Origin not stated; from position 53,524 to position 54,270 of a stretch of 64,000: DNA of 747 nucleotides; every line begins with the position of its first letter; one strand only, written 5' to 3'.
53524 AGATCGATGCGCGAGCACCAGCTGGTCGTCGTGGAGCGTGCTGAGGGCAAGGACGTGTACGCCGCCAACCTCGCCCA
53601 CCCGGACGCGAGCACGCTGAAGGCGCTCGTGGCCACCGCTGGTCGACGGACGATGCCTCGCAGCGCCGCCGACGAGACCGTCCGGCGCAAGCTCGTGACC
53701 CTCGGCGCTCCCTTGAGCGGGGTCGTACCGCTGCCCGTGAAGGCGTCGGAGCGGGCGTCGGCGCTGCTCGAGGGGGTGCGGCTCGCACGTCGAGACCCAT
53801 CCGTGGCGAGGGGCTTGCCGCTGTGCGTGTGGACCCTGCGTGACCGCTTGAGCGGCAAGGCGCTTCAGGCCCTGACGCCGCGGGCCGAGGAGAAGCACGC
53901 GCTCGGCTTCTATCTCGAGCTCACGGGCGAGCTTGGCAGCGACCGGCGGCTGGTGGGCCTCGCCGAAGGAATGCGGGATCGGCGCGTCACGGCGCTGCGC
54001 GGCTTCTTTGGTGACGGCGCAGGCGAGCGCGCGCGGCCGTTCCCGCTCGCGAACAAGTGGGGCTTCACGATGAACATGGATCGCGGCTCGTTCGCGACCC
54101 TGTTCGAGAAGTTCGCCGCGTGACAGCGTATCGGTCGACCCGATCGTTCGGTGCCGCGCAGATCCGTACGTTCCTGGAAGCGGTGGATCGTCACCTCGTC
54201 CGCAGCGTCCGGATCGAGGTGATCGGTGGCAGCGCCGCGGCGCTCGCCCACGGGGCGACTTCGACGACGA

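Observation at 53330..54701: An AbiEi/AbiEii-like (wHTH + nucleotidyltransferase) two-gene module behind an AT-rich palindromic operator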

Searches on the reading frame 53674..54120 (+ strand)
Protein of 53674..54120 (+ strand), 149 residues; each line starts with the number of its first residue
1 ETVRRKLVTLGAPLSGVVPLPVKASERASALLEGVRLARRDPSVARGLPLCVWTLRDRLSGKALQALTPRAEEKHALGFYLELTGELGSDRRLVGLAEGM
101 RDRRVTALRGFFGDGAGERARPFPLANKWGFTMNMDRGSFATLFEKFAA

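Call 57: find_homologous_proteins(query=A3, max_evalue=0.001)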
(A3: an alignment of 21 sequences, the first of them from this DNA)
Query A3 (21 sequences) (149 aa, profile of the alignment): 546 proteins with E <= 0.001 among 8000 candidates; the best 120 are listed.
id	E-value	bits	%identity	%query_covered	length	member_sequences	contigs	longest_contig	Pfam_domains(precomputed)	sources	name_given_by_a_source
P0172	1.5e-55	205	50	100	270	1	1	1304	-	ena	-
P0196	3.0e-53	198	40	100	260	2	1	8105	-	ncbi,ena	-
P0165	2.0e-52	195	53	99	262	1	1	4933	-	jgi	jgi:hypothetical protein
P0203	6.6e-52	193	45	98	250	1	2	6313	-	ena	-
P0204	4.2e-51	191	43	97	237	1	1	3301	-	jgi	jgi:hypothetical protein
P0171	7.8e-51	190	54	98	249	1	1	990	PF12840.14,PF25212.3,PF25213.2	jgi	jgi:DNA-binding MarR family transcriptional regulator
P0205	1.4e-49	186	51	95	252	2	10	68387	PF09339.17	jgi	jgi:hypothetical protein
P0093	2.9e-49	185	87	100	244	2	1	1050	-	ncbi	-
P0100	5.3e-49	184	65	99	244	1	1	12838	-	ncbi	-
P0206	4.5e-48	181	41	98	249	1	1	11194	-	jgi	jgi:hypothetical protein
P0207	4.6e-48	181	41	74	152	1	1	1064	-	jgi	jgi:hypothetical protein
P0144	3.8e-47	178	57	92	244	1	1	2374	-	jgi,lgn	jgi:hypothetical protein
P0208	1.0e-46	176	39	99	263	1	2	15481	-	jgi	jgi:hypothetical protein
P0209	3.1e-46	175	42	98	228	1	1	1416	-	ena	-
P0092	3.9e-46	175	96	100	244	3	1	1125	-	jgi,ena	-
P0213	4.3e-33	132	-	-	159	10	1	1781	-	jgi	jgi:hypothetical protein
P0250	3.5e-22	97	-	-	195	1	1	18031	-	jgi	jgi:hypothetical protein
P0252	8.4e-22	96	-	-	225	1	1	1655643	PF12844.14,PF01381.29,PF13560.13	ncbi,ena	-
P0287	1.7e-20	91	-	-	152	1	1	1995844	-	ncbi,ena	-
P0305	5.6e-20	90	-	-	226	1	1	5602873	PF01381.29,PF13560.13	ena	-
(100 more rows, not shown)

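Call 58: search_solved_structures(query=A3, max_evalue=10)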
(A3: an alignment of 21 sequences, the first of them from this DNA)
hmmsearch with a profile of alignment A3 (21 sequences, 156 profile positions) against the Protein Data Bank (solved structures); distinct sequences matched with E-value up to 10: 1.
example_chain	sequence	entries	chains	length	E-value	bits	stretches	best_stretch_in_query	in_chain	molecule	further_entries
1ipa_A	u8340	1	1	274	0.078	15.9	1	89-146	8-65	RNA 2'-O-RIBOSE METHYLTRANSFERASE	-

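Call 59: find_encoding_contigs(protein=P0252, flank=3000, max_places=2)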
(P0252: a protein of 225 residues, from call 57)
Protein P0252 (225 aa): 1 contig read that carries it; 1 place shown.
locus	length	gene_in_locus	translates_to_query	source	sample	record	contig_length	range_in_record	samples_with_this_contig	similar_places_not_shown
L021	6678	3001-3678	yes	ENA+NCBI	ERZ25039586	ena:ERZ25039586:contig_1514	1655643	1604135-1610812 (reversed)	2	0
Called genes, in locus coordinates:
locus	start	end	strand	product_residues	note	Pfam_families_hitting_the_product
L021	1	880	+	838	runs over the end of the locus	-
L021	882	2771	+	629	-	PF00732:GMC_oxred_N, PF13450:NAD_binding_8 (faint), PF05199:GMC_oxred_C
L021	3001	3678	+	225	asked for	PF01381:HTH_3, PF12844:HTH_19 (faint), PF13560:HTH_31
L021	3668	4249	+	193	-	PF19502:DUF6036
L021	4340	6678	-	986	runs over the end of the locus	PF00069:Pkinase, PF07714:PK_Tyr_Ser-Thr, PF23914:TPR_CcmH_CycH (faint), PF00515:TPR_1 (faint), PF07719:TPR_2 (faint), PF13181:TPR_8 (faint), PF13414:TPR_11, PF13432:TPR_16 (faint), +3 more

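Call 60: find_encoding_contigs(protein=P0287, flank=3000, max_places=2)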
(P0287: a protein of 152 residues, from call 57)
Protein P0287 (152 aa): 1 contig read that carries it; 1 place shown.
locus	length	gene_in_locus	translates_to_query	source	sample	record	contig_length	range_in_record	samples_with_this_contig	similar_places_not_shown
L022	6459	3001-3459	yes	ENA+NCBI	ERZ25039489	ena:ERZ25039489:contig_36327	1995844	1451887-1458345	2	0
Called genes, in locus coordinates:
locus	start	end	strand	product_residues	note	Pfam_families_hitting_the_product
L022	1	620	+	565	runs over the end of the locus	PF04389:Peptidase_M28, PF01546:Peptidase_M20 (weak)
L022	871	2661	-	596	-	PF00069:Pkinase, PF01636:APH (faint), PF07714:PK_Tyr_Ser-Thr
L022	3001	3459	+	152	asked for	-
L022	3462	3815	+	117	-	PF19502:DUF6036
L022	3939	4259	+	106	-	-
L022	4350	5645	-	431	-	PF04055:Radical_SAM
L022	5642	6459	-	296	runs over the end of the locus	PF04055:Radical_SAM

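Call 61: find_encoding_contigs(protein=P0305, flank=3000, max_places=2)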
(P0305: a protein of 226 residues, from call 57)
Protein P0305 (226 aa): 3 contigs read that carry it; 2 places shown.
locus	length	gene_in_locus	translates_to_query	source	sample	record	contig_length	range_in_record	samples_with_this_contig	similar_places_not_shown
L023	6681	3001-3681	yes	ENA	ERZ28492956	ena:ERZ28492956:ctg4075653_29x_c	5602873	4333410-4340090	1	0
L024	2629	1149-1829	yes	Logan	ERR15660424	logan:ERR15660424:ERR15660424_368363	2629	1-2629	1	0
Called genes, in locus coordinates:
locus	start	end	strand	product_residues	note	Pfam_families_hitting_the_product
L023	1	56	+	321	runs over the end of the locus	PF19300:BPD_transp_1_N (weak), PF00528:BPD_transp_1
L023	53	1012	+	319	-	PF00528:BPD_transp_1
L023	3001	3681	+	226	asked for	PF01381:HTH_3, PF13560:HTH_31 (weak)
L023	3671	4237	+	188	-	PF19502:DUF6036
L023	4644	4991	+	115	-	PF01872:RibD_C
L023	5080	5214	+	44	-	-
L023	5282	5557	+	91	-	-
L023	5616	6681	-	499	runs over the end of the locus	PF07995:GSDH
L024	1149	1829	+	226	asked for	PF01381:HTH_3, PF13560:HTH_31 (weak)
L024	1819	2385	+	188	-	PF19502:DUF6036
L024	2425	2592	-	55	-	-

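Call 63: search_protein_families(library=pfam, alignment_id=A3, max_evalue=1)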
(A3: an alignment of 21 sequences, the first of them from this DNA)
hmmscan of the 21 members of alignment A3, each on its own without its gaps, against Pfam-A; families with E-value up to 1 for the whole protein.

A. member 1, seq(149 aa): 0 families

B. families by the number of members that match (of 21 scanned): 10 families
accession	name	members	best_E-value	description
PF16290.10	DUF4936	1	0.0052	Domain of unknown function (DUF4936)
PF10784.15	Plasmid_stab_B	1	0.015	Plasmid stability protein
PF08940.17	DUF1918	1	0.016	Domain of unknown function (DUF1918)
PF08294.17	TIM21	1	0.081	TIM21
PF18280.6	Ant-IIb_sub-bd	1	0.1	Nucleotidyltransferase, substrate binding domain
PF21763.2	DHH_CID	1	0.12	DHH-CID domain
PF17862.7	AAA_lid_3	1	0.14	AAA+ lid domain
PF08930.15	DUF1912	1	0.15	Domain of unknown function (DUF1912)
PF17660.6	BTRD1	1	0.15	Polyglycine hydrolase-like, structural repeat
PF05108.18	T7SS_ESX1_EccB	1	0.21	Type VII secretion system ESX-1, transport TM domain B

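Call 70: find_encoding_contigs(protein=P0213, flank=2500, max_places=2)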
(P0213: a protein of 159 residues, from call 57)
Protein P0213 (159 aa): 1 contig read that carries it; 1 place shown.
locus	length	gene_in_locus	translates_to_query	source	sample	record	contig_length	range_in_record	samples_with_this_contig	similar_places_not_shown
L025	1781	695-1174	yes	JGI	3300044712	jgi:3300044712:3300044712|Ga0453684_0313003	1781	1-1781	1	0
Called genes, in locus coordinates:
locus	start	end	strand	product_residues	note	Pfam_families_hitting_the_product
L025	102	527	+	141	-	-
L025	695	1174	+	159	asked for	-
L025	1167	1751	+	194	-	PF19502:DUF6036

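Call 71: find_encoding_contigs(protein=P0250, flank=2500, max_places=2)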
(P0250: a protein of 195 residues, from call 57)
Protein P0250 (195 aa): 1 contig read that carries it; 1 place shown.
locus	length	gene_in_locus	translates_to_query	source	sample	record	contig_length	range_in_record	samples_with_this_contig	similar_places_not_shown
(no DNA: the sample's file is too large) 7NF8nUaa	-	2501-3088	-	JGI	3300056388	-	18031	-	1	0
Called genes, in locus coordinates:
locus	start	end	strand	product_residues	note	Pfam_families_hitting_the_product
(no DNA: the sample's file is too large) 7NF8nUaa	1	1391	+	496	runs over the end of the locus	-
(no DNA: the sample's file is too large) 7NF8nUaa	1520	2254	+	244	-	PF12543:DUF3738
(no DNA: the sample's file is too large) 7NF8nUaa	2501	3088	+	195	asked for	-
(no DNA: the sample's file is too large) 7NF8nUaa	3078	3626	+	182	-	PF19502:DUF6036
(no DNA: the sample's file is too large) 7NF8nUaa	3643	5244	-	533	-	PF00884:Sulfatase (weak)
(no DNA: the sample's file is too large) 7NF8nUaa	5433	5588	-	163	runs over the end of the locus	PF13302:Acetyltransf_3, PF13420:Acetyltransf_4, PF00583:Acetyltransf_1, PF13673:Acetyltransf_10 (weak), PF13508:Acetyltransf_7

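Call 78: search_protein_representatives(alignment_id=A4)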
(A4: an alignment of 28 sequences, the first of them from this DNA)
Query: 28 sequences, 155 profile positions. Proteins with E-value up to 0.001 (for the whole library): 1262; up to 1e-10: 843; up to 1e-30: 228. The best 150 are listed.
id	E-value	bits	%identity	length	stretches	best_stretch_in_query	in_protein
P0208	2.0e-49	183.6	-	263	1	1-154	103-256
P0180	2.7e-49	183.2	-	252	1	2-154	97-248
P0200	6.3e-49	182.0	-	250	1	1-154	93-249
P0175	1.7e-48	180.6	-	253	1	1-154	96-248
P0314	2.9e-48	179.8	-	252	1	2-154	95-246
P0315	4.6e-48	179.2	-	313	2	4-153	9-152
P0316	1.9e-45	170.7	-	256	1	1-154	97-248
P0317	2.1e-45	170.6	-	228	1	1-148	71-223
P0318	2.7e-45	170.2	-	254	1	2-154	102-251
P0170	5.7e-45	169.2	-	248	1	2-154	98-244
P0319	6.3e-44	165.8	-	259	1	2-154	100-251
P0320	9.6e-44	165.2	-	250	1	2-154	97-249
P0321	1.4e-43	164.6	-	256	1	1-154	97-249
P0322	1.6e-43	164.5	-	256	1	1-154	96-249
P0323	1.6e-43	164.4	-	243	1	2-154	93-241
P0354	5.0e-40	153.1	-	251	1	2-154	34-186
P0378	1.4e-38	148.4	-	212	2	72-154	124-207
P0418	4.4e-36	140.3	-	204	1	3-153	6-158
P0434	2.0e-35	138.1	-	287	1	2-154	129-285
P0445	6.8e-35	136.4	-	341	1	2-152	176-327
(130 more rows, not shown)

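Call 79: search_protein_families(library=pfam, proteins=[P0315, P0445, P0434, P0354, P0418, P0378], max_evalue=0.01)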
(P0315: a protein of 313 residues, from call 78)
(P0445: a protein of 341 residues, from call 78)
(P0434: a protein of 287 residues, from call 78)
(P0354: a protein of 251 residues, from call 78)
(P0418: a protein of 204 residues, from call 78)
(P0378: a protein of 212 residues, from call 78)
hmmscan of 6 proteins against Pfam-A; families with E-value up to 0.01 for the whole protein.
P0315 (313 aa): 1 family
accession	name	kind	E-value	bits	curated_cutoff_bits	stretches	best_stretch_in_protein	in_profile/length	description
PF13607.11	Succ_CoA_lig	-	1.2e-05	25.5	27.4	0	52-130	31-106/138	Succinyl-CoA ligase like flavodoxin domain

P0445 (341 aa): 0 families

P0434 (287 aa): 0 families

P0354 (251 aa): 0 families

P0418 (204 aa): 0 families

P0378 (212 aa): 0 families
